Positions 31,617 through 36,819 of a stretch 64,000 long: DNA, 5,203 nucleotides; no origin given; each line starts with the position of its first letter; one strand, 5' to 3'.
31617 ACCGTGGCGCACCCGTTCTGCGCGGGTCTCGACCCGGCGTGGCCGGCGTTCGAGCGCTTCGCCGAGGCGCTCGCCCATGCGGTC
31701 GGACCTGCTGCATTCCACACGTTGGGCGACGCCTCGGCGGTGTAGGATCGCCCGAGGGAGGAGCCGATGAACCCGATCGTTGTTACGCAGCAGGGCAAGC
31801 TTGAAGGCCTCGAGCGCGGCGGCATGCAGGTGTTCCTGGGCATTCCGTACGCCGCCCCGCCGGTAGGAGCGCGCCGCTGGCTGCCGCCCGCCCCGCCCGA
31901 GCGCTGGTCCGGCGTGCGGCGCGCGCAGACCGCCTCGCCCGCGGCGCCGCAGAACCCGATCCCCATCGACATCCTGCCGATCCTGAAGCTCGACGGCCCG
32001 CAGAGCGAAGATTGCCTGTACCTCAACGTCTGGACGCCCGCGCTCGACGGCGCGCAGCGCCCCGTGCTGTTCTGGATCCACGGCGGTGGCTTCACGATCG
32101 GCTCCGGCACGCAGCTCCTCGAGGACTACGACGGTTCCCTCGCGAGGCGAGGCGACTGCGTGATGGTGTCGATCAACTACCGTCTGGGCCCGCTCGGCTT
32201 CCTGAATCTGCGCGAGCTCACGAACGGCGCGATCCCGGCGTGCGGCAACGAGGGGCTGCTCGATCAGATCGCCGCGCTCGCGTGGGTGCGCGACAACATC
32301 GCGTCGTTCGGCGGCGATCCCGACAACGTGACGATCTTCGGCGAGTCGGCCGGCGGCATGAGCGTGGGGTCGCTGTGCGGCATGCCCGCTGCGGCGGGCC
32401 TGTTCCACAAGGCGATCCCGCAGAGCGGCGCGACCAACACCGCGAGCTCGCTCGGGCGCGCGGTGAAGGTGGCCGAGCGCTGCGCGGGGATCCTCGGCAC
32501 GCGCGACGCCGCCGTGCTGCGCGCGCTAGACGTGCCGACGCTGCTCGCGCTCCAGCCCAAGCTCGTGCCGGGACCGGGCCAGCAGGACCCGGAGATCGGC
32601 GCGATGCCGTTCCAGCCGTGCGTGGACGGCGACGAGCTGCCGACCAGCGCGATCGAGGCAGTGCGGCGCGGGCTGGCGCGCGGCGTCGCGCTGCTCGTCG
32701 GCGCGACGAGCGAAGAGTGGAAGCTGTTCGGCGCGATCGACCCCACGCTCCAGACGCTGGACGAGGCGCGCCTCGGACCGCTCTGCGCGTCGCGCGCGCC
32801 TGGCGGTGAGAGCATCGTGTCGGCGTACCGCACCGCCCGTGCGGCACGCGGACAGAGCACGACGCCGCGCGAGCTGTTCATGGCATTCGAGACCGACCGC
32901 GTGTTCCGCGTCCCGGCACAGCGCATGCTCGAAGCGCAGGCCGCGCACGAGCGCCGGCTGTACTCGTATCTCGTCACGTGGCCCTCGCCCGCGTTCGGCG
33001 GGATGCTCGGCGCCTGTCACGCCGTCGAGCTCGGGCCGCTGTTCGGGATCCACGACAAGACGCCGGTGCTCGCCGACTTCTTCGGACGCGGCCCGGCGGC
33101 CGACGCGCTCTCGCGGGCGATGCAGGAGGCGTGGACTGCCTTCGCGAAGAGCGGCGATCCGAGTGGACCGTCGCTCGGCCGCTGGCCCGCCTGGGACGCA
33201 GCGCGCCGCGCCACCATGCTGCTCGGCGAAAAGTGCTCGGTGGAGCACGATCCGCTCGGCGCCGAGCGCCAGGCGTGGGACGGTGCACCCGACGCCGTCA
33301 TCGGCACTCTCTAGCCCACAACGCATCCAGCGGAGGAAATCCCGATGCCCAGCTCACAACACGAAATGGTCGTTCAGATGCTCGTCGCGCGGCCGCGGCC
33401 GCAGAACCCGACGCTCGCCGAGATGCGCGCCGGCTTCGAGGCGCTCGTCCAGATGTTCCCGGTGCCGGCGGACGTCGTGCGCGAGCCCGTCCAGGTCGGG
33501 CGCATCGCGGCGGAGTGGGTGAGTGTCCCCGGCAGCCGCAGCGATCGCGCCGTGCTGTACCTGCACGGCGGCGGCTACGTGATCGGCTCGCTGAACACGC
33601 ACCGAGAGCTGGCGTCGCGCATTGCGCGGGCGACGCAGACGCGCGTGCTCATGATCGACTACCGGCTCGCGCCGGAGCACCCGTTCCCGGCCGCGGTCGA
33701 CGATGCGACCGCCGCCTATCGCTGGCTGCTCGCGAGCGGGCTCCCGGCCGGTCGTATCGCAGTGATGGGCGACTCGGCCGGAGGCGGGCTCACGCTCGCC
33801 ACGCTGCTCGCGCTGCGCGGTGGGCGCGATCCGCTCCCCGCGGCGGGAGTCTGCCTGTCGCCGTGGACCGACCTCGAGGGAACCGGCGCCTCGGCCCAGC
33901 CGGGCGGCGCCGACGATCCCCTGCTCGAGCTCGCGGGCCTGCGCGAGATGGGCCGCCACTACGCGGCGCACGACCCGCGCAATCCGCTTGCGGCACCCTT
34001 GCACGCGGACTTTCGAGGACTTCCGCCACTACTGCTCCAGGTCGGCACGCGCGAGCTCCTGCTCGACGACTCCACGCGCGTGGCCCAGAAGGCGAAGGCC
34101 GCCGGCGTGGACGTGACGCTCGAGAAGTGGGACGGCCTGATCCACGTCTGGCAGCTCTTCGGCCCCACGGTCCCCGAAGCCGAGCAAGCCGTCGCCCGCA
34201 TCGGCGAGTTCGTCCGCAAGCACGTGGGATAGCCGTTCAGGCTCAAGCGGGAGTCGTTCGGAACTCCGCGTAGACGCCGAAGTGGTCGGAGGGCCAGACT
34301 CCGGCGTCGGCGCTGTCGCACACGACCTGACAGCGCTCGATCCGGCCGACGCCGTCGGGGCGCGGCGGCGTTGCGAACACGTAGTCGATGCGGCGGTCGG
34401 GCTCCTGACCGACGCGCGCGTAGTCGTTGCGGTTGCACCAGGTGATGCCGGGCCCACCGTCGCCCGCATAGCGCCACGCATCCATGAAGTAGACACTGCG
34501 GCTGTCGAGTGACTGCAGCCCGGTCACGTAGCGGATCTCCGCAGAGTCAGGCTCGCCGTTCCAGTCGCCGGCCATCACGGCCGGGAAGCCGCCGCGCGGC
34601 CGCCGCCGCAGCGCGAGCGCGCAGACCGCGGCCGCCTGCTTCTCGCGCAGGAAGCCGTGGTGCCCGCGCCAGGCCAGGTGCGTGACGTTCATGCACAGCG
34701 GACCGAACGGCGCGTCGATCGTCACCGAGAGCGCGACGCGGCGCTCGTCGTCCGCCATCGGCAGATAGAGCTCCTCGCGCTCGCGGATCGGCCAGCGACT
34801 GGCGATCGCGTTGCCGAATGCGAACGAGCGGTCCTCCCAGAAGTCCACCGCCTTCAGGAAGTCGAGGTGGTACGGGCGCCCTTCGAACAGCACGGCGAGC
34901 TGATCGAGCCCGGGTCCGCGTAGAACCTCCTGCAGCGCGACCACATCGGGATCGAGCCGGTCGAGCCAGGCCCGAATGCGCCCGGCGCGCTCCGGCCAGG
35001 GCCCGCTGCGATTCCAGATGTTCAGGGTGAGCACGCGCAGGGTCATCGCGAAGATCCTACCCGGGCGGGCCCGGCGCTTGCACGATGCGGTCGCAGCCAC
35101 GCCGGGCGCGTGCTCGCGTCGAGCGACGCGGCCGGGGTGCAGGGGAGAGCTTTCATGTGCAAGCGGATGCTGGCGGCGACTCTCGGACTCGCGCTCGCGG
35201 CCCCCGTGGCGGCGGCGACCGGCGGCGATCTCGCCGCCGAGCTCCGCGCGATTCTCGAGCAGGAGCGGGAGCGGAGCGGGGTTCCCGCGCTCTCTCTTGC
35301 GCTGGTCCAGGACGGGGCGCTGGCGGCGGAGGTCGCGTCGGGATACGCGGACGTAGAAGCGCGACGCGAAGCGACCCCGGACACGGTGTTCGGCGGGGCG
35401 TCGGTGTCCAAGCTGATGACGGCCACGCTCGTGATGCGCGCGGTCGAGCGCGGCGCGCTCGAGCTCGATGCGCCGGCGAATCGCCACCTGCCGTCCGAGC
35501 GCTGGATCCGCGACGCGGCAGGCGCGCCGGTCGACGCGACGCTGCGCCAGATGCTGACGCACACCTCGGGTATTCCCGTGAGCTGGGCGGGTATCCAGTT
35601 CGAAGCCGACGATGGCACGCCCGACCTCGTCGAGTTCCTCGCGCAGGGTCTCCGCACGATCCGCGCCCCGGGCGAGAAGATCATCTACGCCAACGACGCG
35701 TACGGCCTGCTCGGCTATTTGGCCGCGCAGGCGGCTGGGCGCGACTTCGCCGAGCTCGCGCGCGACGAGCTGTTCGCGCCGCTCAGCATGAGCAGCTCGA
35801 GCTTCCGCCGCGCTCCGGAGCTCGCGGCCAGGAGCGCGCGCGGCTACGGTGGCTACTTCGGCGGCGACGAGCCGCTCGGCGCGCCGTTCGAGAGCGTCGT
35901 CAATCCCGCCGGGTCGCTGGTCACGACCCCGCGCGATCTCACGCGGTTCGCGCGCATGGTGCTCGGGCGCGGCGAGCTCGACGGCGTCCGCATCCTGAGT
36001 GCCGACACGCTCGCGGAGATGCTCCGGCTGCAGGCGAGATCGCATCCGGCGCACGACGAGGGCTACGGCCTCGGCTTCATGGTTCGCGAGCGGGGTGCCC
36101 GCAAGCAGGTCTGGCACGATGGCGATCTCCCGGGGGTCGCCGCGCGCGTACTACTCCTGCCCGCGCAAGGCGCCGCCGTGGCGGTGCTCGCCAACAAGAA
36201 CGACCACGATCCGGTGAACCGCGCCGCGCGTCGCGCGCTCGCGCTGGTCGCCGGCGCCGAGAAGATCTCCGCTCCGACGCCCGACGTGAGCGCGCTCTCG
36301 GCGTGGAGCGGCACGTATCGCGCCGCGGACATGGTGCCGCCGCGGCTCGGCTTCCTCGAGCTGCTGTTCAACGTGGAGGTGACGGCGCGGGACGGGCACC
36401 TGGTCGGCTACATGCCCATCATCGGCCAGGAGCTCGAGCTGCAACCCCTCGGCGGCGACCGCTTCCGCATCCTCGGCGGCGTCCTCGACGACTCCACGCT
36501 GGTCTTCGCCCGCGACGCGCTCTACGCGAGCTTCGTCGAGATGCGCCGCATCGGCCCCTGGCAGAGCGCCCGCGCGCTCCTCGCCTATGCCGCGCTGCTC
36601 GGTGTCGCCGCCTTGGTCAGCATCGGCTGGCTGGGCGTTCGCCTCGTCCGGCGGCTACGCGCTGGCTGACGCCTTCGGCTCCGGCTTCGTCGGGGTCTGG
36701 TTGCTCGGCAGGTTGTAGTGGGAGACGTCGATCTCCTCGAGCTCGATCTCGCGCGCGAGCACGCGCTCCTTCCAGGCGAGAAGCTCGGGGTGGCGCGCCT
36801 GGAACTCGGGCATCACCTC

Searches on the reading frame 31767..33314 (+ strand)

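Call 31: search_protein_families(library=ncbifam, proteins=[window:31767-33314:+], max_evalue=0.000001)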
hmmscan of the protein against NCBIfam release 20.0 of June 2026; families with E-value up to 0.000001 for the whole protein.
window:31767-33314:+ (515 aa): 3 families
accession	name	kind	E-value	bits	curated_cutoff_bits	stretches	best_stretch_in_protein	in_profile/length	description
NF058653.1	LipP1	equivalog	1.6e-16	60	350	1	50-197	26-155/300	LipP1 family hormone-sensitive lipase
NF052354.1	EstLipQMycob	equivalog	6.9e-11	41.4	700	1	77-214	143-265/418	esterase LipQ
NF033149.0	CHL_hydrolase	equivalog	7.9e-07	28.3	500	0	87-198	64-160/310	chloramphenicol hydrolase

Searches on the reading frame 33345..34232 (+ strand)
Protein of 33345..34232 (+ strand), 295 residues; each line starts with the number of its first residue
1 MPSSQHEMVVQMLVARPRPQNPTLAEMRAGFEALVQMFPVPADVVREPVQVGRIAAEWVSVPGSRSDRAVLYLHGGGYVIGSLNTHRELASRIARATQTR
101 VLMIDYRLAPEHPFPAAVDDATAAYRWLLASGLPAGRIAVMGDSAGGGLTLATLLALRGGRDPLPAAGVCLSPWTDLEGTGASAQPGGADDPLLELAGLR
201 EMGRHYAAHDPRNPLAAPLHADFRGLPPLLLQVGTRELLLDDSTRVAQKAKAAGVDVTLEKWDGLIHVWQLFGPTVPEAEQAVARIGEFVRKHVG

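Call 31: search_protein_families(library=ncbifam, proteins=[window:33345-34232:+], max_evalue=0.000001)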
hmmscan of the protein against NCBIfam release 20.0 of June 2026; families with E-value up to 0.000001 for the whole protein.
window:33345-34232:+ (295 aa): 7 families
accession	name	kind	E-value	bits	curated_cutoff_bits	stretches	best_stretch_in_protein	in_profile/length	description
NF058651.1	GESAG_HSLs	subfamily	2e-86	289.7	430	1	8-293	8-295/296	GESAG motif subfamily hormone-sensitive lipase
NF058649.1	GTSAG_HSLs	subfamily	2.9e-49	168.2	380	1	19-294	36-312/312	GTSAG motif subfamily hormone-sensitive lipase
NF058653.1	LipP1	equivalog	1.5e-45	155.4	350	1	63-288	67-298/300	LipP1 family hormone-sensitive lipase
NF033149.0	CHL_hydrolase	equivalog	6.1e-34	117.3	500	1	25-287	28-302/310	chloramphenicol hydrolase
NF058650.1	GCSAG_HSLs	subfamily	6.2e-34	118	410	1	60-295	78-314/314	GCSAG motif subfamily hormone-sensitive lipase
NF007547.0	PRK10162.1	equivalog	1.9e-28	99.3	389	1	49-292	67-317/321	acetyl esterase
NF052352.1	TriaclglyLipLipYMycb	equivalog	9.6e-17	61.2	450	1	66-275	187-383/397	triacylglycerol lipase LipY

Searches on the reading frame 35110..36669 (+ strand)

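Call 31: search_protein_families(library=ncbifam, proteins=[window:35110-36669:+], max_evalue=0.000001)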
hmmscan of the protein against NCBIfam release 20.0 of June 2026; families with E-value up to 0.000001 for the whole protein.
window:35110-36669:+ (519 aa): 44 families (the best 25 are shown)
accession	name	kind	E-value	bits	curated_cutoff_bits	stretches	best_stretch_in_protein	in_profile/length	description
NF033085.1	bla_class_C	equivalog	1.1e-25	90.3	415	1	48-291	11-241/356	class C beta-lactamase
NF012172.1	FOX-MOX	exception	2.2e-21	76.2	700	1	21-286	8-261/382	FOX/MOX family class C beta-lactamase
NF045671.1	blaPNC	exception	6.9e-21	74.6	750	1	54-288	58-279/401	PNC family class C beta-lactamase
NF007943.0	PRK10662.1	equivalog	2e-20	72.7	266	1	54-287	46-273/380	D-alanyl-D-alanine-carboxypeptidase/endopeptidase AmpH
NF033569.1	blaLHK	exception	4.6e-19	68.6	850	1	15-247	11-233/390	LHK family class C beta-lactamase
NF000239.3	MOX_CMY1_fam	exception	4.8e-19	68.8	770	1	42-284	37-262/383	CMY-1/MOX family class C beta-lactamase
NF052559.1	MthAcHydAcmB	equivalog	1.8e-18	66.5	550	1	45-304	10-289/391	methyl acetate hydrolase AcmB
NF000399.2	blaFOX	exception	5.5e-18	65.1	850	1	23-286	10-261/382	FOX family cephalosporin-hydrolyzing class C beta-lactamase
NF033575.1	blaRHO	exception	9.7e-18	64.2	825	1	39-246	26-221/380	RHO family class C beta-lactamase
NF012102.1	blaDHA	exception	1.1e-17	64.1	800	1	20-284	4-256/379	DHA family class C beta-lactamase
NF000422.6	blaPDC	exception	2.1e-17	63.4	865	1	20-285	11-266/397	PDC family class C beta-lactamase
NF038269.1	lipase_LipE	equivalog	3.4e-17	62.7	750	1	86-237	80-227/407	lipase LipE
NF033159.0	blaPAC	exception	1.9e-16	59.9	850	1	20-256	6-228/380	PAC family class C beta-lactamase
NF041665.1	blaPSZ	exception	2e-16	60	850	1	26-240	12-215/379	PSZ family class C beta-lactamase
NF038359.1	blaPRC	exception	4.4e-16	58.8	820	1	21-246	8-221/379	PRC family class C beta-lactamase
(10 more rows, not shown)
